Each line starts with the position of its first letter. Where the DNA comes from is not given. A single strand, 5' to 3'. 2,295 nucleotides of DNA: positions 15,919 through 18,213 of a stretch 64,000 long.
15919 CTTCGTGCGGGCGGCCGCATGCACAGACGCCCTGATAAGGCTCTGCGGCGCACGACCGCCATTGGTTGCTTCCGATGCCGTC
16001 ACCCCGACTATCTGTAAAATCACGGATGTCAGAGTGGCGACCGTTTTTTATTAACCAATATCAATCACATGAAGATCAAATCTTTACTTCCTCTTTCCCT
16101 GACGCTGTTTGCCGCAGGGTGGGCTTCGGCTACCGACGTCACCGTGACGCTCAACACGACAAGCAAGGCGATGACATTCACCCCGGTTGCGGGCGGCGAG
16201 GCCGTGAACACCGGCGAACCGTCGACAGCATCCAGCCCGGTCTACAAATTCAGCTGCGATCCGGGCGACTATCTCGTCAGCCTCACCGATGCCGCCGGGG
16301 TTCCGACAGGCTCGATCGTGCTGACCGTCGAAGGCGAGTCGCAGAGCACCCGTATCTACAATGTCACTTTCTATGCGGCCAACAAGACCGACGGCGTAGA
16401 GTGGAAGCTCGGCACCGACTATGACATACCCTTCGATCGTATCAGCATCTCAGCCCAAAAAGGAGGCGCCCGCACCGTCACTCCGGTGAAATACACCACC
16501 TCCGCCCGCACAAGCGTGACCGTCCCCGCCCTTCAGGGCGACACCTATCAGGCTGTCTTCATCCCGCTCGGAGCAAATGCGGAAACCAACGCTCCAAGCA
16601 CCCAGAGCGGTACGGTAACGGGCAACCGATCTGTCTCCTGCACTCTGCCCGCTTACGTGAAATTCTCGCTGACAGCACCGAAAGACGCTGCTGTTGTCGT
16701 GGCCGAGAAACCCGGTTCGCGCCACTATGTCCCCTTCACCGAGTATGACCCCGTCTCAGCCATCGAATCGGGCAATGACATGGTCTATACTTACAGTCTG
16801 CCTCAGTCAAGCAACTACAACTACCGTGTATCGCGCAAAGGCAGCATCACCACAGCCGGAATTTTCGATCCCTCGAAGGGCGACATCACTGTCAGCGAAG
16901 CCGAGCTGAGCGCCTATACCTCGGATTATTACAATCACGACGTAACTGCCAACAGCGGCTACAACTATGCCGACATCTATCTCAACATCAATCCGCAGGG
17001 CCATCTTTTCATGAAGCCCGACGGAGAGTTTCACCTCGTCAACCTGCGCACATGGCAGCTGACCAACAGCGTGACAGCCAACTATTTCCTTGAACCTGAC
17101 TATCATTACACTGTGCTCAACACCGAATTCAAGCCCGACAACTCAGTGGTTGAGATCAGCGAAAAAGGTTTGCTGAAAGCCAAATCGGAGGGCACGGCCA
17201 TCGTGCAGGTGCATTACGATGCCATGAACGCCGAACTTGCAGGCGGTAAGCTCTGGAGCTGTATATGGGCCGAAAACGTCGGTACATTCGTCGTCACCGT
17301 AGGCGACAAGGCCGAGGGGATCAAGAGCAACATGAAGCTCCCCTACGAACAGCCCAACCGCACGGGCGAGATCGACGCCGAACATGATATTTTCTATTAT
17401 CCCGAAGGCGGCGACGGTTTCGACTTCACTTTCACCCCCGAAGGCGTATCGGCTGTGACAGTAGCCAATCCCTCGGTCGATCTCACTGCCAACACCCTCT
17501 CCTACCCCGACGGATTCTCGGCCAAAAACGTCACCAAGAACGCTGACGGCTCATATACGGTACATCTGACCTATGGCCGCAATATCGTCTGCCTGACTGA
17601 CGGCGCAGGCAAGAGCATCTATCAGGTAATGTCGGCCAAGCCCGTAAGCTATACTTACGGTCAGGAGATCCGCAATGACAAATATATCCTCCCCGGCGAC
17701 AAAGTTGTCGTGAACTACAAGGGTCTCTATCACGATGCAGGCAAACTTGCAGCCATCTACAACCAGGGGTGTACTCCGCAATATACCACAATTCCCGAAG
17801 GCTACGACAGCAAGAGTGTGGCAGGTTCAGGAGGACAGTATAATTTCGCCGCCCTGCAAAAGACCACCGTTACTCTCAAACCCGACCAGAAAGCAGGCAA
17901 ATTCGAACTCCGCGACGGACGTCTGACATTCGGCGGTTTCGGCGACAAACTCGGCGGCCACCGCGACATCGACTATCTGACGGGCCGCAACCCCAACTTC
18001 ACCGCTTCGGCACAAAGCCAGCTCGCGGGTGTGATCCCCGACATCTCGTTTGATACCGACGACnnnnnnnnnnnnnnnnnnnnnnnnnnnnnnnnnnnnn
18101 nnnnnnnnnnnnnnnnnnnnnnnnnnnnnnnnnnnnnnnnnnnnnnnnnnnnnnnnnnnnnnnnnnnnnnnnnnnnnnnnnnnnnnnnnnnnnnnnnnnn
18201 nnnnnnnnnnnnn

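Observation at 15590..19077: Cobalamin riboswitch controlling a T9SS-secreted Big_2 surface protein rather than a BtuB/ABC transporter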

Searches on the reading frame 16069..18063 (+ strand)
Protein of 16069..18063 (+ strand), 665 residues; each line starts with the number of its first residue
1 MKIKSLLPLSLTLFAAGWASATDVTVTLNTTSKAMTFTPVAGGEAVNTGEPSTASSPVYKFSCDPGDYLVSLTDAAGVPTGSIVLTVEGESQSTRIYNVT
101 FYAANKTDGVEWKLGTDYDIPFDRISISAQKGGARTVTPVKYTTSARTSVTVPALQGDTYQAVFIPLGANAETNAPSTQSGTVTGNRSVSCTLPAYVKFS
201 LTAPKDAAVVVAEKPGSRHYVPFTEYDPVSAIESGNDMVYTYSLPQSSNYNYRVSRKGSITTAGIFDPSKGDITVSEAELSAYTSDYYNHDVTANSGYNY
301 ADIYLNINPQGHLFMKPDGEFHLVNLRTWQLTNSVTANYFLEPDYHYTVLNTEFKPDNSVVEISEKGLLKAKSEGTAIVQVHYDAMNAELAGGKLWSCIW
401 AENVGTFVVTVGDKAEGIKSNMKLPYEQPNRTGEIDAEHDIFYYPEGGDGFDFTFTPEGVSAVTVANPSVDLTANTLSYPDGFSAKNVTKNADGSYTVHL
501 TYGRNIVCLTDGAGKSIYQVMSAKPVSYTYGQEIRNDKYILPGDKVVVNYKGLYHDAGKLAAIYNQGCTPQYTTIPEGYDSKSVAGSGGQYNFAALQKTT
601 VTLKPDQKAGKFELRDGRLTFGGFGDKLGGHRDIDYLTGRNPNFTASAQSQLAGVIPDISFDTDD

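Call 21: find_related_loci(query=window:16069-18063:+, collection=viral_contigs, flank=3000)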
Query window:16069-18063:+ (665 aa) in viral_contigs; peptide patterns used: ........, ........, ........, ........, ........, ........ (x = any residue, [..] = any of these).
1 stretches matched a pattern, but none encodes a relative of the query by tblastn (E <= 1e-3).

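Call 23: find_related_loci(query=A1, collection=genome_contigs, flank=8000)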
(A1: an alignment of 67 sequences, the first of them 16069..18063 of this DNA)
Query A1 (665 aa) in genome_contigs; peptide patterns used: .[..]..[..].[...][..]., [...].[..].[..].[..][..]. (x = any residue, [..] = any of these).
422 stretches matched a pattern; 374 encode a relative of the query (tblastn E <= 1e-3); the best 80 are kept; 80 distinct loci.
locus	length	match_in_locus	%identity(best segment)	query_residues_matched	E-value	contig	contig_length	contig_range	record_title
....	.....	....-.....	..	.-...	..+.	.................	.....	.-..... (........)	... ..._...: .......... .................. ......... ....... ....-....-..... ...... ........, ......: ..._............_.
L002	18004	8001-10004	69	1-664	0e+0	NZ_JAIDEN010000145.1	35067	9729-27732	MAG: Duncaniella sp. isolate SC0317_S2_3 SC0317_S2_3_contig_145, whole genome shotgun sequence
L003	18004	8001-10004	70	1-664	0e+0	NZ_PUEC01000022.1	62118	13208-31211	Duncaniella muris strain DSM 103720 seq22, whole genome shotgun sequence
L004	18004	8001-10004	69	1-664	0e+0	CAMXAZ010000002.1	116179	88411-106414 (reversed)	MAG TPA_asm: uncultured Muribaculaceae bacterium isolate SRR14411271_bin.7_metawrap_v1.3_MAG genome assembly, contig: NO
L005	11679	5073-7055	54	1-665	0e+0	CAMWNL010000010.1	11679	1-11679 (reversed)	MAG TPA_asm: uncultured Bacteroidales bacterium isolate SRR14411242_bin.1_metawrap_v1.3_MAG genome assembly, contig: NOD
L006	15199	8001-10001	41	1-659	2e-137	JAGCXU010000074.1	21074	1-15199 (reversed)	MAG: Bacteroidaceae bacterium isolate RGIG10220 Yak_Rumen-5__c673140, whole genome shotgun sequence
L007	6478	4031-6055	40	1-664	9e-135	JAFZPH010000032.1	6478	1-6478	MAG: Bacteroidales bacterium isolate RGIG7974 Water_buffalos_Rumen-1__c534280, whole genome shotgun sequence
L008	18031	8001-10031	39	1-661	2e-134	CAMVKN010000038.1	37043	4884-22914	MAG TPA_asm: uncultured Prevotellaceae bacterium isolate SRR8387720_bin.80_metaWRAP_v1.3_MAG genome assembly, contig: ER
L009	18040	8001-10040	39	1-664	2e-133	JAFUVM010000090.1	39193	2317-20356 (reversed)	MAG: Bacteroidaceae bacterium isolate RGIG4863 Roe_deer_Rumen-1__c12962, whole genome shotgun sequence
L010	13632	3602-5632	38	1-661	2e-132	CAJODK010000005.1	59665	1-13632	uncultured Prevotella sp. isolate Red_deer_1_mag_186 genome assembly, contig: scaffold_250, whole genome shotgun sequenc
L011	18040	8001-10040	40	1-659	3e-132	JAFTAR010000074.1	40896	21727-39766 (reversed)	MAG: Prevotella sp. isolate RGIG3646 Goat_Rumen.Co__c1093518, whole genome shotgun sequence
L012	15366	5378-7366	40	16-664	4e-132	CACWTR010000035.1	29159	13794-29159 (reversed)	MAG: uncultured Bacteroidales bacterium isolate RUG10906 genome assembly, contig: RUG10906_asm_35, whole genome shotgun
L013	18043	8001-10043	40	4-661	3e-132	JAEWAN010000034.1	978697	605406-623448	MAG: Bacteroidetes bacterium isolate OH_PBB_21 k127_1893285, whole genome shotgun sequence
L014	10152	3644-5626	40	1-658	1e-131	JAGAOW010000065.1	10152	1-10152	MAG: Muribaculaceae bacterium isolate RGIG8639 Water_deer_Cecum.Co__c433535, whole genome shotgun sequence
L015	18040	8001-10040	38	1-664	1e-131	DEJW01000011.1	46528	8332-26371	MAG TPA_asm: Prevotellaceae bacterium UBA2738 UBA2738_contig_1745, whole genome shotgun sequence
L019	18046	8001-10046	38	1-661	2e-129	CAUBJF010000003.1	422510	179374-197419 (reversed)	MAG TPA_asm: uncultured Muribaculaceae bacterium isolate SRR18940306_bin.28_MetaWRAP_v1.3_MAG genome assembly, contig: E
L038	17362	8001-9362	48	201-658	7e-125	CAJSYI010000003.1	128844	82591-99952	Muribaculaceae bacterium isolate A17_ genome assembly, contig: MGBC000032.3, whole genome shotgun sequence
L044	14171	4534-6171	43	110-657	4e-123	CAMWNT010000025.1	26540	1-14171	MAG TPA_asm: uncultured Porphyromonadaceae bacterium isolate SRR14411246_bin.14_metawrap_v1.3_MAG genome assembly, conti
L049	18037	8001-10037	36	4-662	4e-122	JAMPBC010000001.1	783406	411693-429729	MAG: Bacteroides sp. isolate NALB_7821a_32 Scaffold_#1__SCF_001__780482_bp, whole genome shotgun sequence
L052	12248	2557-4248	42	97-658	1e-121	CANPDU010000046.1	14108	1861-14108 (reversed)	MAG TPA_asm: uncultured Bacteroidales bacterium isolate SRR15730559_bin.35_metawrap_v1.3_MAG genome assembly, contig: NO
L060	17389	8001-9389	48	199-662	2e-120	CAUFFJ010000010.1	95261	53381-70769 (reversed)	MAG TPA_asm: uncultured Bacteroidales bacterium isolate SRR13494526_bin.37_MetaWRAP_v1.3_MAG genome assembly, contig: ER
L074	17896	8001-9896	37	18-659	1e-118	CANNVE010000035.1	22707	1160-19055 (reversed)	MAG TPA_asm: uncultured Muribaculaceae bacterium isolate SRR12272120_bin.3_metawrap_v1.3_MAG genome assembly, contig: NO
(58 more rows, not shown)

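Call 28: predict_structure(alignment_id=A1)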
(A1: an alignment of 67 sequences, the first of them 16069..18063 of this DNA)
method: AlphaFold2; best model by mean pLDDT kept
length: 665 residues; sequences in the alignment: 67
mean_pLDDT: 89.5   pTM: 0.80
mean pLDDT of the five models: 89.5, 89.0, 88.0, 87.9, 87.7
residues with pLDDT >= 90: 470; 70-90: 139; 50-70: 35; < 50: 21
segments of 3 or more residues with pLDDT < 50: 1-18
pLDDT, mean of each block of 10 residues (from residue 1): 43 48 93 96 92 89 96 96 94 95 94 96 92 88 93 94 95 92 91 94 97 79 89 97 90 93 91 96 94 86 89 95 69 53 87 98 93 98 89 87 96 92 88 87 96 98 98 96 98 98 98 96 96 91 96 71 78 95 92 91 94 96 84 79 70 94 94
secondary structure, 60 per line:
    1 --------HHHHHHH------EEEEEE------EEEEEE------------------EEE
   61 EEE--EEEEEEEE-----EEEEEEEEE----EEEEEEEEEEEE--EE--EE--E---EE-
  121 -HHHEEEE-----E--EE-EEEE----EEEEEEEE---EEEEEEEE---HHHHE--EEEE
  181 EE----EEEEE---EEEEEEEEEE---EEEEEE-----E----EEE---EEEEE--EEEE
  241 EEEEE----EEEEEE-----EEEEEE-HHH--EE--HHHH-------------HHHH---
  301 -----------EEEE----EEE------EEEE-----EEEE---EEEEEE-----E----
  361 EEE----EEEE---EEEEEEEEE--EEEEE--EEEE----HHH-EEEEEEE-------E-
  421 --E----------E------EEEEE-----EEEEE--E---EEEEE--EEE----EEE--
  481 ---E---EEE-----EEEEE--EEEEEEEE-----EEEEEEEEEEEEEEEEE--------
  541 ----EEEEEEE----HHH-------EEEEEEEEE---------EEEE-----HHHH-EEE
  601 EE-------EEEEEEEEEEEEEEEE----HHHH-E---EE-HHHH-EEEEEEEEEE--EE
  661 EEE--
elements in order: H9-15 E22-27 E34-39 E58-63 E66-73 E79-87 E92-103 E125-128 E140-143 E148-155 E159-166 H170-173 E177-182 E187-191 E195-204 E208-213 E224-226 E230-234 E237-245 E250-255 E261-266 H277-280 H294-297 E312-315 E320-322 E329-332 E338-341 E345-350 E361-363 E368-371 E375-383 E386-390 E393-396 E405-411 E441-445 E451-455 E462-466 E469-471 E476-478 E488-490 E496-500 E503-510 E516-532 E545-551 E566-574 E584-587 H593-596 E598-602 E610-625 H630-633 H642-645 E647-656 E659-663

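Call 31: fold_search(model_id=the predicted structure, library=pdb)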
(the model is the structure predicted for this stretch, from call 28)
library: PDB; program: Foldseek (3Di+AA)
matches with E <= 10: 1145; with E <= 0.001: 140
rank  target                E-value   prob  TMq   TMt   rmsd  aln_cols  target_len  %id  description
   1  9hcj_10               1.6e-09  1.00  0.16  0.07  47.0       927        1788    9  D. discoideum nuclear pore complex (released 2024-12-25)
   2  7stz_C                8.4e-08  0.98  0.10  0.12  42.2       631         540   11  Crystal Structure of Human E-cadherin EC1-5 bound by mouse monoclonal antibody Fab mAb-1_19A11 (released 2022-01-26)
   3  9ijj_C                1.1e-07  0.97  0.12  0.09  40.6       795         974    9  In situ structure of the central apparatus in mouse sperm axoneme. (released 2025-06-04)
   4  9fly_A                1.2e-07  0.96  0.10  0.09  68.3       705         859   10  CryoEM structure of the base (4151-5009) in the grappling hook protein A (GhpA) in the bacterium Aureispira sp. CCB-QB (released 2024-10-16)
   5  1bih_A                3.0e-07  1.00  0.10  0.16  22.7       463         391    9  CRYSTAL STRUCTURE OF THE INSECT IMMUNE PROTEIN HEMOLIN: A NEW DOMAIN ARRANGEMENT WITH IMPLICATIONS FOR HOMOPHILIC ADHE (released 1998-10-14)
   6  1e07                  3.0e-07  0.97  0.11  0.12  52.3       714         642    8  Model of human carcinoembryonic antigen by homology modelling and curve-fitting to experimental solution scattering data (released 2000-07-04)
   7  8opr_A                3.5e-07  1.00  0.15  0.15  19.6       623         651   12  Structure of the EA1 surface layer of Bacillus anthracis (released 2023-11-08)
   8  7a7d_a                4.3e-07  0.93  0.09  0.11  44.6       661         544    9  Cadherin fit into cryo-ET map (released 2020-12-23)
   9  5o5g                  4.5e-07  1.00  0.11  0.17  35.6       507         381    8  Robo1 Ig1 to 4 crystal form 1 (released 2018-01-17)
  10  5iry_A                5.2e-07  0.93  0.09  0.11  41.8       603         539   10  Crystal structure of human Desmocollin-1 ectodomain (released 2016-06-22)
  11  9ijj_4J               5.2e-07  0.84  0.09  0.09  44.6       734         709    8  In situ structure of the central apparatus in mouse sperm axoneme. (released 2025-06-04)
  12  4yh7_A                7.7e-07  0.91  0.11  0.12  43.9       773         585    8  Crystal structure of PTPdelta ectodomain in complex with IL1RAPL1 (released 2015-05-06)
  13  7sqc_O0               1.1e-06  0.85  0.11  0.07  41.8       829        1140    9  Ciliary C1 central pair apparatus isolated from Chlamydomonas reinhardtii (released 2022-04-13)
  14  4x83_D                1.5e-06  0.99  0.11  0.16  20.9       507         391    6  Crystal structure of Dscam1 isoform 7.44, N-terminal four Ig domains (released 2015-12-16)
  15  4aq1_A                1.9e-06  0.85  0.10  0.09  33.4       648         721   10  Structure of the SbsB S-layer protein of Geobacillus stearothermophilus PV72p2 in complex with nanobody KB6 (released 2012-06-13)
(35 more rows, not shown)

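Call 34: search_protein_families(library=pfam, proteins=[L006:4358-6571:+, L006:6568-7848:+, L006:8001-11918:+, L049:4684-6672:+, L049:6689-7975:+, L049:7950-11204:+, L019:6661-7980:+, L019:8001-11366:+, L019:11385-14804:+], max_evalue=0.001)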
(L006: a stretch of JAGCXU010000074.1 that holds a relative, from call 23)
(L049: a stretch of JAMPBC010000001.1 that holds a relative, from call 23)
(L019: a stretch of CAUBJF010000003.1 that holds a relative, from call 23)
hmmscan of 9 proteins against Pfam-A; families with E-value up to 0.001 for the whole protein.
L006:4358-6571:+ (737 aa): 3 families
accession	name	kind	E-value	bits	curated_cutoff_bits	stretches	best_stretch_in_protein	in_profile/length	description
PF00593.30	TonB_dep_Rec_b-barrel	-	3.2e-24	87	27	1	280-702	60-429/436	TonB dependent receptor-like, beta-barrel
PF07715.20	Plug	-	2.7e-14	54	23.9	1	124-214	5-95/107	TonB-dependent Receptor Plug Domain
PF14905.12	OMP_b-brl_3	-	3.9e-06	26.6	27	1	494-704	178-368/408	Outer membrane protein beta-barrel family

L006:6568-7848:+ (426 aa): 0 families

L006:8001-11918:+ (1305 aa): 1 family
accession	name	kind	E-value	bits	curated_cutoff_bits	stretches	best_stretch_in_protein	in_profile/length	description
PF14717.12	DUF4465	-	3.7e-107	356.8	25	2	722-889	2-176/176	Domain of unknown function (DUF4465)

L049:4684-6672:+ (662 aa): 3 families
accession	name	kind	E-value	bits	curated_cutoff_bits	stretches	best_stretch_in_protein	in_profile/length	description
PF00593.30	TonB_dep_Rec_b-barrel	-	1.4e-26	94.8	27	1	286-635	58-435/436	TonB dependent receptor-like, beta-barrel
PF07715.20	Plug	-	2.4e-14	54.2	23.9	1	62-149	6-92/107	TonB-dependent Receptor Plug Domain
PF14905.12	OMP_b-brl_3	-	3.3e-06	26.9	27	1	423-558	158-302/408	Outer membrane protein beta-barrel family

L049:6689-7975:+ (428 aa): 1 family
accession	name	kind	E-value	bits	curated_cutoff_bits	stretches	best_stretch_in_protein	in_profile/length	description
PF16819.11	DUF5074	-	0.00016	21.3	27.2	0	29-70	5-47/353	Domain of unknown function (DUF5074)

L049:7950-11204:+ (1084 aa): 0 families

L019:6661-7980:+ (439 aa): 1 family
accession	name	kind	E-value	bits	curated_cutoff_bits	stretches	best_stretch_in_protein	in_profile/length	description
PF16819.11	DUF5074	-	4e-06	26.6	27.2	1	39-221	5-185/353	Domain of unknown function (DUF5074)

L019:8001-11366:+ (1121 aa): 0 families

L019:11385-14804:+ (1139 aa): 0 families

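Call 35: search_solved_structures(query=A1, max_evalue=1)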
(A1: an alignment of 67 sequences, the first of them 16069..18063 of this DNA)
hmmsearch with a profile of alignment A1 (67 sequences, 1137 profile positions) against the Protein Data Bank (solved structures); distinct sequences matched with E-value up to 1: 7.
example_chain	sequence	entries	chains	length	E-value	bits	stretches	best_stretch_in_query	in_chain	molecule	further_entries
7pzj_A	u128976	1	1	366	1.1e-07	33.6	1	1047-1136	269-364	Lipase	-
3n6z_A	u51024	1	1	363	0.00012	23.5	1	798-970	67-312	putative immunoglobulin A1 protease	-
8glk_D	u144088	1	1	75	0.00039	21.9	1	1073-1135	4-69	Endonuclease I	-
8glj_D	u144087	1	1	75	0.0017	19.7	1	1072-1130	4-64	Por secretion system C-terminal sorting domain-containing protein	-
5jvk_A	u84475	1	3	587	0.0045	18.3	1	1027-1134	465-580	Uncharacterized protein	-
7y1b_A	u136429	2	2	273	0.019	16.2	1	36-89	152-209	Isoform 2 of Basigin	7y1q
8s83_A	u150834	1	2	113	0.092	14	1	669-760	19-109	S-layer protein sap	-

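Call 54: search_protein_families(library=pfam, proteins=[L003:11108-12652:+, L038:9889-11607:+, L060:10554-12290:+, L044:7281-8273:+, L074:10823-11797:+, L052:1344-2213:+, L052:5546-7834:+, L005:7-1491:+, L005:1512-2804:+, L005:2825-5029:+], max_evalue=0.001)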
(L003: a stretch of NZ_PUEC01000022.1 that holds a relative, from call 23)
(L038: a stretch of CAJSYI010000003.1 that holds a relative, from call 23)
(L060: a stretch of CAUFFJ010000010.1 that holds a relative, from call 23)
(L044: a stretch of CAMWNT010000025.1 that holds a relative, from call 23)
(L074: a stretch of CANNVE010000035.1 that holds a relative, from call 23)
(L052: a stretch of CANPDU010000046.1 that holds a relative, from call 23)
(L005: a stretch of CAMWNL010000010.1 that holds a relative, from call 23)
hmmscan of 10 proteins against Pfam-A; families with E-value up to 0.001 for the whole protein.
L003:11108-12652:+ (514 aa): 2 families
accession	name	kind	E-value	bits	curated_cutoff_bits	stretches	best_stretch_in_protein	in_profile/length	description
PF13635.12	DUF4143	-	1.1e-30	107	28.1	1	288-448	1-160/160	Domain of unknown function (DUF4143)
PF13173.12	AAA_14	-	4.3e-24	85.4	27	1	84-215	2-128/129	AAA domain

L038:9889-11607:+ (572 aa): 2 families
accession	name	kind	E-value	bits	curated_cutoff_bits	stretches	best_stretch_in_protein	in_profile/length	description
PF16378.10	DUF4988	-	3.1e-44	151.4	30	1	28-230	1-183/183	Domain of unknown function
PF14717.12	DUF4465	-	1.2e-32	114.1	25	1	388-567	3-176/176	Domain of unknown function (DUF4465)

L060:10554-12290:+ (578 aa): 2 families
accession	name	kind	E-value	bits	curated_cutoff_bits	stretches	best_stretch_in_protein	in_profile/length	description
PF16378.10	DUF4988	-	7.4e-42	143.7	30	1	29-235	1-181/183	Domain of unknown function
PF14717.12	DUF4465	-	2.7e-30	106.5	25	1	392-574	4-176/176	Domain of unknown function (DUF4465)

L044:7281-8273:+ (330 aa): 1 family
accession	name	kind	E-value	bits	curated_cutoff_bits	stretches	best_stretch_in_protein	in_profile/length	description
PF14717.12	DUF4465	-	5.8e-39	134.7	25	1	93-278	2-176/176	Domain of unknown function (DUF4465)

L074:10823-11797:+ (324 aa): 0 families

L052:1344-2213:+ (289 aa): 0 families

L052:5546-7834:+ (762 aa): 5 families
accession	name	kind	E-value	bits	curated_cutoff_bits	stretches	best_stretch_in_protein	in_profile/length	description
PF01138.27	RNase_PH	-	3e-52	176.9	25.5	2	27-158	2-130/130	3' exoribonuclease family, domain 1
PF03725.20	RNase_PH_C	-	4.2e-21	75.1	20.8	2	161-225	1-67/67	3' exoribonuclease family, domain 2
PF00575.29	S1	-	1.9e-18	67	22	1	639-712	2-74/74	S1 RNA binding domain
PF00013.35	KH_1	-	1.4e-13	50.9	21.5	1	573-633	2-65/66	KH domain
PF03726.19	PNPase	-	1.2e-10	42.1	24.6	1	257-337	2-81/81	Polyribonucleotide nucleotidyltransferase, RNA binding domain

L005:7-1491:+ (494 aa): 2 families
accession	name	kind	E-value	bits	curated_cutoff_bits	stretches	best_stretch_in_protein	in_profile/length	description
PF00593.30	TonB_dep_Rec_b-barrel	-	2.3e-30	107.3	27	1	105-466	45-434/436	TonB dependent receptor-like, beta-barrel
PF14905.12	OMP_b-brl_3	-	4.4e-09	36.3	27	1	281-472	198-377/408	Outer membrane protein beta-barrel family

L005:1512-2804:+ (430 aa): 1 family
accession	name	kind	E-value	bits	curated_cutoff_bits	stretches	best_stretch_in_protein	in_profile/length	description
PF16819.11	DUF5074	-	0.00032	20.3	27.2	1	30-212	5-185/353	Domain of unknown function (DUF5074)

L005:2825-5029:+ (734 aa): 0 families

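Call 66: search_solved_structures(query=L049:7950-11204:+, max_evalue=1)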
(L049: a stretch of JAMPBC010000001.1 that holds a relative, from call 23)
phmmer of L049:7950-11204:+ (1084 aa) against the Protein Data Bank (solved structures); distinct sequences matched with E-value up to 1: 0.

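Call 67: search_solved_structures(query=L019:8001-11366:+, max_evalue=1)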
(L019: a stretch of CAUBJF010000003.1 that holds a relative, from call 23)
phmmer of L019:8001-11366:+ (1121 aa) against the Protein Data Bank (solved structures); distinct sequences matched with E-value up to 1: 0.
